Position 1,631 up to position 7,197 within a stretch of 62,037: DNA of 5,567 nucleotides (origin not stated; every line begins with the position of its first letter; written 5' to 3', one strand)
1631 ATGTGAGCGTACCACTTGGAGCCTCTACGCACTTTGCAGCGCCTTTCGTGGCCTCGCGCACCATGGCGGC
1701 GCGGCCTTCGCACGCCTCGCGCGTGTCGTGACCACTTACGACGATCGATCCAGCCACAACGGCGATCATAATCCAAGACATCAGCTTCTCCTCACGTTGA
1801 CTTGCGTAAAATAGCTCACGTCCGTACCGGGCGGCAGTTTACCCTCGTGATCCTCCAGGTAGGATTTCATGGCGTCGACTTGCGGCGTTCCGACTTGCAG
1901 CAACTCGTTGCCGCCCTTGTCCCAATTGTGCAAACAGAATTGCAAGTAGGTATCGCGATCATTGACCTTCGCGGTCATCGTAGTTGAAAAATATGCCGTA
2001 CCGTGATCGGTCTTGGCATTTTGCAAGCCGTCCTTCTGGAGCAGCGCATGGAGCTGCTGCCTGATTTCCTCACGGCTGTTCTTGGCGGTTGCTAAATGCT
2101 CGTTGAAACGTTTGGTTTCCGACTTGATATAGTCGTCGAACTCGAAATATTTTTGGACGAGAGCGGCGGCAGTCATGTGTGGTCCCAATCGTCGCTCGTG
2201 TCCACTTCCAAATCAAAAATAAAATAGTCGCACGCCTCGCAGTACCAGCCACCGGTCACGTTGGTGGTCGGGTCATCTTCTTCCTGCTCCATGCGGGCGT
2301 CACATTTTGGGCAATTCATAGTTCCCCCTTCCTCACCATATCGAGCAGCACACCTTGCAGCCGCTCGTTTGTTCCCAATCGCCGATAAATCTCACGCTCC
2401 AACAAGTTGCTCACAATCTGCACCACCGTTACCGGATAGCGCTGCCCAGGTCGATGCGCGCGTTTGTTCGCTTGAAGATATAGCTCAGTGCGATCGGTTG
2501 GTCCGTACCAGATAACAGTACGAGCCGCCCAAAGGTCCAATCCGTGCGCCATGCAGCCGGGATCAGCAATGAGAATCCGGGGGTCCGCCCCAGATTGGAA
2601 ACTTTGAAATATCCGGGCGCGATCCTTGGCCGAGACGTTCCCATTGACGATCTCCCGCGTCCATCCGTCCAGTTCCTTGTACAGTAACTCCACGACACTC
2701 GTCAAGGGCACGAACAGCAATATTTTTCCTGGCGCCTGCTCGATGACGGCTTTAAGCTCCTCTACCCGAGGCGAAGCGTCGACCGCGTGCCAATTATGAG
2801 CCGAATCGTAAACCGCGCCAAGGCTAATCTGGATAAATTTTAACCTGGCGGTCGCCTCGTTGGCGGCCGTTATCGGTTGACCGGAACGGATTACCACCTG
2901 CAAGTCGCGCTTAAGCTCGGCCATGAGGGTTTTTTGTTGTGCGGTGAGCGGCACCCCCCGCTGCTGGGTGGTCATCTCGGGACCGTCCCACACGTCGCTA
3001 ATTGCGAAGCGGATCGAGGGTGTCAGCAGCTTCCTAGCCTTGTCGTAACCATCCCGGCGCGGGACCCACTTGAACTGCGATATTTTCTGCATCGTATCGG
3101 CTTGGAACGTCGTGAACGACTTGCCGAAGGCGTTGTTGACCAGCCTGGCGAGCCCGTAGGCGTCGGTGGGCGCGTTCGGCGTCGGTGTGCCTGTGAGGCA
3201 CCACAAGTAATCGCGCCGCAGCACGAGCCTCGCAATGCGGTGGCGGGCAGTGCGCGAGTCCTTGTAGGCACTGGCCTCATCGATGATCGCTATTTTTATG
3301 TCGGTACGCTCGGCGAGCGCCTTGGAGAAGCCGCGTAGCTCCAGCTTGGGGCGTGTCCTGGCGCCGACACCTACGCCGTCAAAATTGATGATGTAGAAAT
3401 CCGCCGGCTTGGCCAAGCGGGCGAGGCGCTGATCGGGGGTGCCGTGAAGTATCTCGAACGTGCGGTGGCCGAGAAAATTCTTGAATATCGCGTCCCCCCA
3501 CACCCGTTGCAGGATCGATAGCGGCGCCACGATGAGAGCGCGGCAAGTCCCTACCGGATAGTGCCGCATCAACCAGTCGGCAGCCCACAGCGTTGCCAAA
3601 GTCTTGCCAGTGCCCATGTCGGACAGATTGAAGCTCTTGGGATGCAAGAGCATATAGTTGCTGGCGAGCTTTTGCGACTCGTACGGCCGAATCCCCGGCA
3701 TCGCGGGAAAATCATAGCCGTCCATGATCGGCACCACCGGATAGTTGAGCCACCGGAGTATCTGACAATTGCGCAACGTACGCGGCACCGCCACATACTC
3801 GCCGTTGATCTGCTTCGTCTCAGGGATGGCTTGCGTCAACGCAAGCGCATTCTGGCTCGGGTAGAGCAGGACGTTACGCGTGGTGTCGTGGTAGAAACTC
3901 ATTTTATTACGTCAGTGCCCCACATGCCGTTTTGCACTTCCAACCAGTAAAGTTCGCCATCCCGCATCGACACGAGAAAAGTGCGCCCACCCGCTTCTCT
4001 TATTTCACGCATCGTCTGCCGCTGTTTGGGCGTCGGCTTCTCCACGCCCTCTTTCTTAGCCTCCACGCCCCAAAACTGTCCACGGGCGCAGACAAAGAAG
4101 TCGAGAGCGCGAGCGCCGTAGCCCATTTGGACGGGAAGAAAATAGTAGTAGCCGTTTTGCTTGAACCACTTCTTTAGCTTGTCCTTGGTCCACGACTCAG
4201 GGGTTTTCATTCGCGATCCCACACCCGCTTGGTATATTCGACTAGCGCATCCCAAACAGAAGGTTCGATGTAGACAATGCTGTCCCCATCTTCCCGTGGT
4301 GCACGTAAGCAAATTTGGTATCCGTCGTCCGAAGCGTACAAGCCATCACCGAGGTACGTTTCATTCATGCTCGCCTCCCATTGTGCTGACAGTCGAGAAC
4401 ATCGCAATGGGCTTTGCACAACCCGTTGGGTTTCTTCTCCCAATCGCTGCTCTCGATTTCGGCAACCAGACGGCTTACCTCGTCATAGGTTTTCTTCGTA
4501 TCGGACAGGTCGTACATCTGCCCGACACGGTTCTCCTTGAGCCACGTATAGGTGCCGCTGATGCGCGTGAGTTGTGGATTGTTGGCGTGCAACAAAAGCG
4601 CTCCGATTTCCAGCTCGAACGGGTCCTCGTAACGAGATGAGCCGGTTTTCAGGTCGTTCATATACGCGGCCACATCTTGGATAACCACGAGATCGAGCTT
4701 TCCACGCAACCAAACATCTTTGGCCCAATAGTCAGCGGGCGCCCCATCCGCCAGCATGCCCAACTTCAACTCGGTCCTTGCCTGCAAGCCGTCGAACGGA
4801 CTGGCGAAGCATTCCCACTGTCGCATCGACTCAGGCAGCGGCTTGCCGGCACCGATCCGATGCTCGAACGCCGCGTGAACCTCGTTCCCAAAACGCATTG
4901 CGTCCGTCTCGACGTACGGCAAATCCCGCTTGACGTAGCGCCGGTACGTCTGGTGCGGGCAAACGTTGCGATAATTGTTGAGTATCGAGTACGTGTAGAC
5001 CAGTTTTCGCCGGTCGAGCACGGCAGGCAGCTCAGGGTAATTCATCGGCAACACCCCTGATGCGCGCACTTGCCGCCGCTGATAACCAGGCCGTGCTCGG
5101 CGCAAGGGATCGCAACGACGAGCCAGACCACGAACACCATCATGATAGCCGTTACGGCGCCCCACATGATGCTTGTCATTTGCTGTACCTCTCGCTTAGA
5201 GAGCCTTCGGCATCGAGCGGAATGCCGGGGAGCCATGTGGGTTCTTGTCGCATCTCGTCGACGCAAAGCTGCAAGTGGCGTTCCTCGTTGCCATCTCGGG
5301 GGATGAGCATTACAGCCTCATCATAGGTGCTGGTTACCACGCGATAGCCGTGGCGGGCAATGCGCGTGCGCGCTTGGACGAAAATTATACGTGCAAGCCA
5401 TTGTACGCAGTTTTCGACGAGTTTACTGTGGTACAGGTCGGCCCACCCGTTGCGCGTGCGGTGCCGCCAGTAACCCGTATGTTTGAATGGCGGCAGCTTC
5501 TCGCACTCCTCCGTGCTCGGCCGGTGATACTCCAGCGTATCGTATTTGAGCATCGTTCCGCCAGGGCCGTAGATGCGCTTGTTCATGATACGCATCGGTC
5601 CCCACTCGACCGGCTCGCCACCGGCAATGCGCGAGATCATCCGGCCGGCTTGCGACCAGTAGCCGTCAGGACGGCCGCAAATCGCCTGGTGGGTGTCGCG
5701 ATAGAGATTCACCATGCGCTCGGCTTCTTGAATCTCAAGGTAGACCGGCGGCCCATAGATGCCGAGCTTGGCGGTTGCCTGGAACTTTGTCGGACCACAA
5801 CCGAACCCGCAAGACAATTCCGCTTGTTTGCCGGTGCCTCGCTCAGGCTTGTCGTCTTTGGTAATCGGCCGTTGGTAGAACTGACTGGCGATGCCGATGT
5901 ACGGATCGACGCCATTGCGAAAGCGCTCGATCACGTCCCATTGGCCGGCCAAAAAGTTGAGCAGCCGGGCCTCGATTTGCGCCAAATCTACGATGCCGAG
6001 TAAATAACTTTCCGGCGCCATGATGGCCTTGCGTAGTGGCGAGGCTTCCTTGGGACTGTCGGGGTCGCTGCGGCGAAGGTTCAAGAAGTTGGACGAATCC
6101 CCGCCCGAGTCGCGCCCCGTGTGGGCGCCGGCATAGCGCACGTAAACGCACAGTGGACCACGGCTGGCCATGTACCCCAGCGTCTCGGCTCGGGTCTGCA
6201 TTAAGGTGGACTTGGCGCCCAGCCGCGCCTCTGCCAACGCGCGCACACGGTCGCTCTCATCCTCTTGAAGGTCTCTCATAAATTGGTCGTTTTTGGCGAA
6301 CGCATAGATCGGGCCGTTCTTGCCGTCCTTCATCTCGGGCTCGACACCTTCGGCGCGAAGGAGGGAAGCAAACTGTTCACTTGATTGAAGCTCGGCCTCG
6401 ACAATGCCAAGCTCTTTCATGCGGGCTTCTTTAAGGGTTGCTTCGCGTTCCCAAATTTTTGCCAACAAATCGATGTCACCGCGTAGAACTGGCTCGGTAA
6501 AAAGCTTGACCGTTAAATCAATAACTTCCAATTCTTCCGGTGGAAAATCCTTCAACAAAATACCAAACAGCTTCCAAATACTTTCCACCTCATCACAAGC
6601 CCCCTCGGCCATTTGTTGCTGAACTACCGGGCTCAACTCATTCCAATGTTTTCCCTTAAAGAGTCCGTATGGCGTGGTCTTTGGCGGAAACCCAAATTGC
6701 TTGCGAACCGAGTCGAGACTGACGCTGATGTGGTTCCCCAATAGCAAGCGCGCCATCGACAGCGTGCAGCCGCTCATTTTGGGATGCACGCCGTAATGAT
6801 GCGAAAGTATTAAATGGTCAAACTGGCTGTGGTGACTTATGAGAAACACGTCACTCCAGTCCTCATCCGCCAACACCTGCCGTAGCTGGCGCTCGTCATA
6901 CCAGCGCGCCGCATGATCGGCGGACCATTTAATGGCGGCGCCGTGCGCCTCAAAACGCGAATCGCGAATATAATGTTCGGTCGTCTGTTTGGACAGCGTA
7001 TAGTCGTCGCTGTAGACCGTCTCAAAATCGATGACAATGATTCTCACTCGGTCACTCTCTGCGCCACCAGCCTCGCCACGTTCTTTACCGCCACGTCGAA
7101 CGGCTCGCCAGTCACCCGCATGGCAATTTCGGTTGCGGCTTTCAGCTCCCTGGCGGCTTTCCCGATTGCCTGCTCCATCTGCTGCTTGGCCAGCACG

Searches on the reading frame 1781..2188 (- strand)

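Call 52: search_protein_families(library=pfam, proteins=[window:1781-2188:-], max_evalue=1)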
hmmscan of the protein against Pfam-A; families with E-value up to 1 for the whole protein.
window:1781-2188:- (135 aa): 4 families
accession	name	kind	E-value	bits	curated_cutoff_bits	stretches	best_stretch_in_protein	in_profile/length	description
PF23984.1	DUF7307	-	0.00044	20.6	27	1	21-77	12-70/129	Pam3 gp33-like protein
PF05565.16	Sipho_Gp157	-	0.0029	18.1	28.6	1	9-70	47-108/162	Siphovirus Gp157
PF07317.18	PilZN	-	0.04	14.3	23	1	37-100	4-66/107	Flagellar regulator YcgR, PilZN domain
PF09298.16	FAA_hydrolase_N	-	0.12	13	25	1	24-60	51-87/105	Fumarylacetoacetase N-terminal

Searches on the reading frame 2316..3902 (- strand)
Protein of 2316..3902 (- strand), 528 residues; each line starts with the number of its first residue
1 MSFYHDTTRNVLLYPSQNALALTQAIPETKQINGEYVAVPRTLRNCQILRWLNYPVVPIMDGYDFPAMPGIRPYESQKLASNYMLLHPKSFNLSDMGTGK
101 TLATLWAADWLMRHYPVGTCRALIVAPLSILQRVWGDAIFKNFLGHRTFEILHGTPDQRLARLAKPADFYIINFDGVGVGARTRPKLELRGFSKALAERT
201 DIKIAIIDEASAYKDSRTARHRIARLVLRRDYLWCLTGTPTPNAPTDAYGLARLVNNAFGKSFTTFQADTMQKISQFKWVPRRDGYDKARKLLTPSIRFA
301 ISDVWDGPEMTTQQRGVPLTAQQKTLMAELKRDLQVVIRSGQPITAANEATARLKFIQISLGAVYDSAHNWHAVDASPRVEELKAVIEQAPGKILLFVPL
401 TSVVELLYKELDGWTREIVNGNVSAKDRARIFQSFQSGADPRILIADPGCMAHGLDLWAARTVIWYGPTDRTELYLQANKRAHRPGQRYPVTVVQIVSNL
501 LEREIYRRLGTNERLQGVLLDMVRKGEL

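Call 29: search_protein_families(library=pfam, proteins=[window:2316-3902:-], max_evalue=0.01)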
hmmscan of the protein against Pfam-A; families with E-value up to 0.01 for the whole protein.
window:2316-3902:- (528 aa): 3 families
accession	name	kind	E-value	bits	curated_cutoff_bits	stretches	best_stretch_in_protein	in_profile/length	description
PF00176.29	SNF2-rel_dom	-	8.6e-17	61.6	24.9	1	95-325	25-247/290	SNF2-related domain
PF00271.37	Helicase_C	-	1.7e-11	44.8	23.5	1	381-486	4-110/110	Helicase conserved C-terminal domain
PF00270.35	DEAD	-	1.2e-05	25.5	26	1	92-241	19-161/167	DEAD/DEAH box helicase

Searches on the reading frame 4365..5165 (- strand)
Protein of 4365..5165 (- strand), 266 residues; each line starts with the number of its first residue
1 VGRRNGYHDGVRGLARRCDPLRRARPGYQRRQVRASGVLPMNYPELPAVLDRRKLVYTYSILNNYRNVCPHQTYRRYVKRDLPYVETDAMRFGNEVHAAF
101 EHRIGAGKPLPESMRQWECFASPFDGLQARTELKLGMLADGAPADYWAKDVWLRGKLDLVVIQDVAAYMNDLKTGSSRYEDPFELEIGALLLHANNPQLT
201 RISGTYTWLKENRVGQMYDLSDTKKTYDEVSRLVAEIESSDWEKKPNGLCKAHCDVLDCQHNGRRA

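Call 29: search_protein_families(library=pfam, proteins=[window:4365-5165:-], max_evalue=0.01)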
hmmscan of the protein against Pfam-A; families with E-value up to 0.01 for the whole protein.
window:4365-5165:- (266 aa): 1 family
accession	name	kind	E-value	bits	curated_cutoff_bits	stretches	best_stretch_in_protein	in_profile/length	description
PF12705.13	PDDEXK_1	-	1.1e-07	32.5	22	1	71-257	15-243/247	PD-(D/E)XK nuclease superfamily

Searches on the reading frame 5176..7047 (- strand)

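Call 29: search_protein_families(library=pfam, proteins=[window:5176-7047:-], max_evalue=0.01)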
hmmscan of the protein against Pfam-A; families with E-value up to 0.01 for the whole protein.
window:5176-7047:- (623 aa): 1 family
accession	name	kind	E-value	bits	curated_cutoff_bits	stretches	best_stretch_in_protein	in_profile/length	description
PF00476.26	DNA_pol_A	-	1e-13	51.5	34.3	1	201-456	14-251/381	DNA polymerase family A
